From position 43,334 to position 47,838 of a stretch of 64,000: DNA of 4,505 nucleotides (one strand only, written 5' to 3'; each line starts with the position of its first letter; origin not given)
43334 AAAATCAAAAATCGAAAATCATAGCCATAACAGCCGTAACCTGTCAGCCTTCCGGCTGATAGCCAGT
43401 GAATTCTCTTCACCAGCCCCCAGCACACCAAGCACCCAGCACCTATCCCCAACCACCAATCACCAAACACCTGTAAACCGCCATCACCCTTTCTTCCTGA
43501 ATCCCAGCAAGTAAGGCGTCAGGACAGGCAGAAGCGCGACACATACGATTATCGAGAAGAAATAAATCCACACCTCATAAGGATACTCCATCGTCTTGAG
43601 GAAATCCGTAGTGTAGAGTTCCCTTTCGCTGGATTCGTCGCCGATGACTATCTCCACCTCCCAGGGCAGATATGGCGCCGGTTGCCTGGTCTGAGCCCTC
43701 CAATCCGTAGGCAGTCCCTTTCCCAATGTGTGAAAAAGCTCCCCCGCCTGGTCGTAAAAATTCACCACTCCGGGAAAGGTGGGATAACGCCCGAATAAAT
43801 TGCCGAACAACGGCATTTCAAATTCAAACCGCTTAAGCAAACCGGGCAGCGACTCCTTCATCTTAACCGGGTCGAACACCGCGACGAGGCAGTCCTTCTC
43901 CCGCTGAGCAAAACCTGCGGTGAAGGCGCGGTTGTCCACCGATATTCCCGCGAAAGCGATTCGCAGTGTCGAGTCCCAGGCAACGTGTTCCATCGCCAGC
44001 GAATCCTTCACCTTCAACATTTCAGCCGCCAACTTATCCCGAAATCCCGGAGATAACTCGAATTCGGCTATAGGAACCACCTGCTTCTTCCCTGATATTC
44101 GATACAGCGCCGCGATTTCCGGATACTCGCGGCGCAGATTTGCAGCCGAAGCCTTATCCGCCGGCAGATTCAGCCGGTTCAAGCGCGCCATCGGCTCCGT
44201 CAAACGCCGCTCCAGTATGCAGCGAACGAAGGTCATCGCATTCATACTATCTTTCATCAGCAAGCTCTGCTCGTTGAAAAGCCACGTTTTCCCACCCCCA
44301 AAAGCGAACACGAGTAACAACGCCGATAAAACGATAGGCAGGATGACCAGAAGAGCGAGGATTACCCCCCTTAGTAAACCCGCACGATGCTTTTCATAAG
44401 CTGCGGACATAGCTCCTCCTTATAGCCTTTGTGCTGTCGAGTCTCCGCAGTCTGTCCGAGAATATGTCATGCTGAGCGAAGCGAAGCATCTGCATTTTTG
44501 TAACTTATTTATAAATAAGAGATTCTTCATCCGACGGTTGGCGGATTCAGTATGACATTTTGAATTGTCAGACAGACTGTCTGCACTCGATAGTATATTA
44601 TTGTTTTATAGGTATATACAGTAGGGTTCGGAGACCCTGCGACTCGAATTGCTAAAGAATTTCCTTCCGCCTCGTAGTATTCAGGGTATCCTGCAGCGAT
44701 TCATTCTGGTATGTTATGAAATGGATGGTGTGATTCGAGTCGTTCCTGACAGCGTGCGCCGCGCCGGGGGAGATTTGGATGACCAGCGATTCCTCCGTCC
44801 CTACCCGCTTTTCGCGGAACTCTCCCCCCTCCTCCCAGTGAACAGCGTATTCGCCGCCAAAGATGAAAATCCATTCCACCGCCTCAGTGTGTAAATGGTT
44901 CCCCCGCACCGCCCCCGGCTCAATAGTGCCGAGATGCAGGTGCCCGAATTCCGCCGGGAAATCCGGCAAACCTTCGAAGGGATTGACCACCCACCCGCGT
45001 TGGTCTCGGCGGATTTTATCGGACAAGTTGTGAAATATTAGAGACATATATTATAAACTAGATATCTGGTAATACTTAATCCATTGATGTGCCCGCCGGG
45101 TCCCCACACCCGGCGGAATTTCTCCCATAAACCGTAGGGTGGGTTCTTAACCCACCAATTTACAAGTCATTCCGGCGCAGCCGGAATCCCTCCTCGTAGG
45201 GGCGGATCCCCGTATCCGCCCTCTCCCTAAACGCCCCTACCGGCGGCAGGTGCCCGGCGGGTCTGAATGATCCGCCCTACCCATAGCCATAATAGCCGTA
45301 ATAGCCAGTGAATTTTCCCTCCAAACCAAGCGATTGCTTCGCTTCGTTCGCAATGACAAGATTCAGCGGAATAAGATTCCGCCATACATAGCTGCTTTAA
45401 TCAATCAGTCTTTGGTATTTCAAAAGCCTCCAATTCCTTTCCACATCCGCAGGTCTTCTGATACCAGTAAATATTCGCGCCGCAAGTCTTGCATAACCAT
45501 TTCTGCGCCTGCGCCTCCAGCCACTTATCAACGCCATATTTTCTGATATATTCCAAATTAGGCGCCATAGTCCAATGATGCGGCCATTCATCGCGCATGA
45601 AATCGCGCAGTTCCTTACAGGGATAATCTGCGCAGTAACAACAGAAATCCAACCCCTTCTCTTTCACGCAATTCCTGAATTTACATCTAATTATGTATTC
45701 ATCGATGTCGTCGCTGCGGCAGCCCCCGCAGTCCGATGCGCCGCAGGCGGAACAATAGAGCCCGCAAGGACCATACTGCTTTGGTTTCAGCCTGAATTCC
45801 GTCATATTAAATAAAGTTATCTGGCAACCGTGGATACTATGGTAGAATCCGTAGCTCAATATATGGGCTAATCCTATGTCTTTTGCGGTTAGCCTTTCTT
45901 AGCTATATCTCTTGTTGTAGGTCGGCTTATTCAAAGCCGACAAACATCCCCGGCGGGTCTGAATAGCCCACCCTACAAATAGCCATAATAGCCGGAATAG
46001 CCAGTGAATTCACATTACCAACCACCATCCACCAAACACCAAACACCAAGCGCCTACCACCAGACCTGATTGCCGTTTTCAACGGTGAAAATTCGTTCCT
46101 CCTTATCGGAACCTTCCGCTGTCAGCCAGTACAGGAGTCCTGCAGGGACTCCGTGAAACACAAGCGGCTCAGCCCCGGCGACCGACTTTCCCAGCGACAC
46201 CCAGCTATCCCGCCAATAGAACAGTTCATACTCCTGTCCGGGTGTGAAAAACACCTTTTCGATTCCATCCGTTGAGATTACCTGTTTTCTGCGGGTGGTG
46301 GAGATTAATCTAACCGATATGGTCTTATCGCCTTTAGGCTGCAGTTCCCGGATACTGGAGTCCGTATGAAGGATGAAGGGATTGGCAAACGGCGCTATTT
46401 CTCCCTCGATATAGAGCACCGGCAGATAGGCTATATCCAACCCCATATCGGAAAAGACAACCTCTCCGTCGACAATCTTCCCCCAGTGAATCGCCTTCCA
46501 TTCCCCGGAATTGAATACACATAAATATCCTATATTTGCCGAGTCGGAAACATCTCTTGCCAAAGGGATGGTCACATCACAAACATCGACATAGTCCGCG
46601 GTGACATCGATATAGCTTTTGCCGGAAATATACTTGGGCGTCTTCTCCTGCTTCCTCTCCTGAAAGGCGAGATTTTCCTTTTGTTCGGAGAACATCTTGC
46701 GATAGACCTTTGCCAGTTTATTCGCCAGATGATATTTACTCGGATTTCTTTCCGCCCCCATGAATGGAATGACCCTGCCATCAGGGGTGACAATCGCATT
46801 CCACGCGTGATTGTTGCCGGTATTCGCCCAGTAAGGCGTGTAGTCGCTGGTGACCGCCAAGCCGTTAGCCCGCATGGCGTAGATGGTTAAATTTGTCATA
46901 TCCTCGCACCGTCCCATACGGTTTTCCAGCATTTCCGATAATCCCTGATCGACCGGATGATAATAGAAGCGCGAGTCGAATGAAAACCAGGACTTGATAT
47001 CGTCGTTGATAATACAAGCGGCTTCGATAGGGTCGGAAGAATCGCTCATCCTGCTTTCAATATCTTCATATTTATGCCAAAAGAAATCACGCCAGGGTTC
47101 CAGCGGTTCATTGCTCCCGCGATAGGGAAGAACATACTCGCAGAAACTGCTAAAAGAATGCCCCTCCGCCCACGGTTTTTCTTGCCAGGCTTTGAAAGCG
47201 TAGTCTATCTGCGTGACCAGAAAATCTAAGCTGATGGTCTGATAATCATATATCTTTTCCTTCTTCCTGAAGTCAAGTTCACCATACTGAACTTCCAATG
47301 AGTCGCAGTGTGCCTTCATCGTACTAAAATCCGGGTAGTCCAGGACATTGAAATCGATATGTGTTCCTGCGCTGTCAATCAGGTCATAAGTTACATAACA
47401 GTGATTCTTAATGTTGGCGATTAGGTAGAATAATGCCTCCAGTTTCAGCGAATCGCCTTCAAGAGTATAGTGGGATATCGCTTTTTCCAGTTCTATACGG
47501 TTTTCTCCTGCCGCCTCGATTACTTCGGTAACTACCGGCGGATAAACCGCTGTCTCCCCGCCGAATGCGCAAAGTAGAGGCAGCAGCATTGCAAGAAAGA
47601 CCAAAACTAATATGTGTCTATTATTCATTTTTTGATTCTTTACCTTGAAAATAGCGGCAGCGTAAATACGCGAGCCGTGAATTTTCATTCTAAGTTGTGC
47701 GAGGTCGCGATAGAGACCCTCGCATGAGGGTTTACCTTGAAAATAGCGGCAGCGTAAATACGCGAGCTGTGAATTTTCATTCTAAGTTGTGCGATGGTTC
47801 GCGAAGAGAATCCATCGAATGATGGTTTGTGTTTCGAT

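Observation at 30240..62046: Intergenic DNA is built from a shared vocabulary of hairpin units arranged in a recurring order and orientation (BIME-like mosaic)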

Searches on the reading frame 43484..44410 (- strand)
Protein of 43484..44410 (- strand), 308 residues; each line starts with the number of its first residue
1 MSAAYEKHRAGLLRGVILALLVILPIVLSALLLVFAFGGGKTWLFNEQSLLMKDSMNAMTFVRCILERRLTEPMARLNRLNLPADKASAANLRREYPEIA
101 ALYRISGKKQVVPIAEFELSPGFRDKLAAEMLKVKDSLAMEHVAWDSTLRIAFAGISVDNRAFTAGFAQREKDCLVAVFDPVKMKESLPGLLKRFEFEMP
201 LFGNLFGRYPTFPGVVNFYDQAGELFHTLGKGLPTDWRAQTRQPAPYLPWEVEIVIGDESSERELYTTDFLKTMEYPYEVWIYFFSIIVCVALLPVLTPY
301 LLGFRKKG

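Call 9: search_protein_families(library=pfam, proteins=[window:43484-44410:-])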
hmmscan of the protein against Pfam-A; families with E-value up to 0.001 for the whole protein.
window:43484-44410:- (308 aa): 0 families

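Call 28: find_encoding_contigs(protein=window:43484-44410:-, flank=10000, max_places=10)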
Protein window:43484-44410:- (308 aa): 1 contig read that carries it; 1 place shown.
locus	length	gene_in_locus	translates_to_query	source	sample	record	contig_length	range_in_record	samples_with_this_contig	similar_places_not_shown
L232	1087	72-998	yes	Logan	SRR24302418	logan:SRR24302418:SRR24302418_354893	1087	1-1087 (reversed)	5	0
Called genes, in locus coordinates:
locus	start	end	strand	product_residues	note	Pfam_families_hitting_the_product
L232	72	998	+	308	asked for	-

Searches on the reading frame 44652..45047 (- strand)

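Call 10: search_protein_families(library=pfam, proteins=[window:44652-45047:-])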
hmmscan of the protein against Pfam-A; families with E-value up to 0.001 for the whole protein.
window:44652-45047:- (131 aa): 2 families
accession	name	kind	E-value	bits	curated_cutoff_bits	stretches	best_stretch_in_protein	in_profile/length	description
PF14667.12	Polysacc_synt_C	-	3.1e-09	37.4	28.7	1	33-120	16-105/111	Polysaccharide biosynthesis C-terminal domain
PF07883.17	Cupin_2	-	4.7e-07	29.9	27.2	1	40-111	3-67/70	Cupin domain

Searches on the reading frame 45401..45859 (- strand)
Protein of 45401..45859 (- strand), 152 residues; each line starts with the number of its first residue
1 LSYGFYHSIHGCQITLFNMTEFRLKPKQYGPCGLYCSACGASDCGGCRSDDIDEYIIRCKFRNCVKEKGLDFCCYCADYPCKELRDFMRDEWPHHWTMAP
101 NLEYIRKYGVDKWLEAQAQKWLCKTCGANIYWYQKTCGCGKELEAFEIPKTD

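Call 10: search_protein_families(library=pfam, proteins=[window:45401-45859:-])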
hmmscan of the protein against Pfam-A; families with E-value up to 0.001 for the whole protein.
window:45401-45859:- (152 aa): 1 family
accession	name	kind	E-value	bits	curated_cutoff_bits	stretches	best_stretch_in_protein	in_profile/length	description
PF12675.12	DUF3795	-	2.3e-07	31.6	22.6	1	34-85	7-82/83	Protein of unknown function (DUF3795)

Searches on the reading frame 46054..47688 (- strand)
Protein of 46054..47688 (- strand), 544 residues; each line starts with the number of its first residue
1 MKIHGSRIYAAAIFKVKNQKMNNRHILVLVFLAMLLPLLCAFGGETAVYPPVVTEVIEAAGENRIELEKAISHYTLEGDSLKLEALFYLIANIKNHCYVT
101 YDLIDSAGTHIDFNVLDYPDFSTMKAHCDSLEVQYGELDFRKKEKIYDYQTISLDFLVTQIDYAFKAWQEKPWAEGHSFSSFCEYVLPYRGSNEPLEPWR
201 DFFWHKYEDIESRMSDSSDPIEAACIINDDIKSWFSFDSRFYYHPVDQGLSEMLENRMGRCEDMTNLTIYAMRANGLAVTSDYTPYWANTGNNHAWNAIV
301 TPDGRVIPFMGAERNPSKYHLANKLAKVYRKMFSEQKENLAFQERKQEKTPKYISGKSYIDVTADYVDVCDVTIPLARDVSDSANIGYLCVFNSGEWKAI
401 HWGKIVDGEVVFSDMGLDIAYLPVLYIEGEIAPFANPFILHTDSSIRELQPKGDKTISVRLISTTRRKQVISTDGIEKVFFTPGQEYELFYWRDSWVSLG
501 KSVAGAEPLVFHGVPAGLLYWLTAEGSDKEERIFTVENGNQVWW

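Call 10: search_protein_families(library=pfam, proteins=[window:46054-47688:-])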
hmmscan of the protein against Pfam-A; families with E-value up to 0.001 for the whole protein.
window:46054-47688:- (544 aa): 1 family
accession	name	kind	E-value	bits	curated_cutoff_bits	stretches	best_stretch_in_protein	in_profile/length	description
PF01841.26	Transglut_core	-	3.3e-08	34.2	23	1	214-306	7-103/108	Transglutaminase-like superfamily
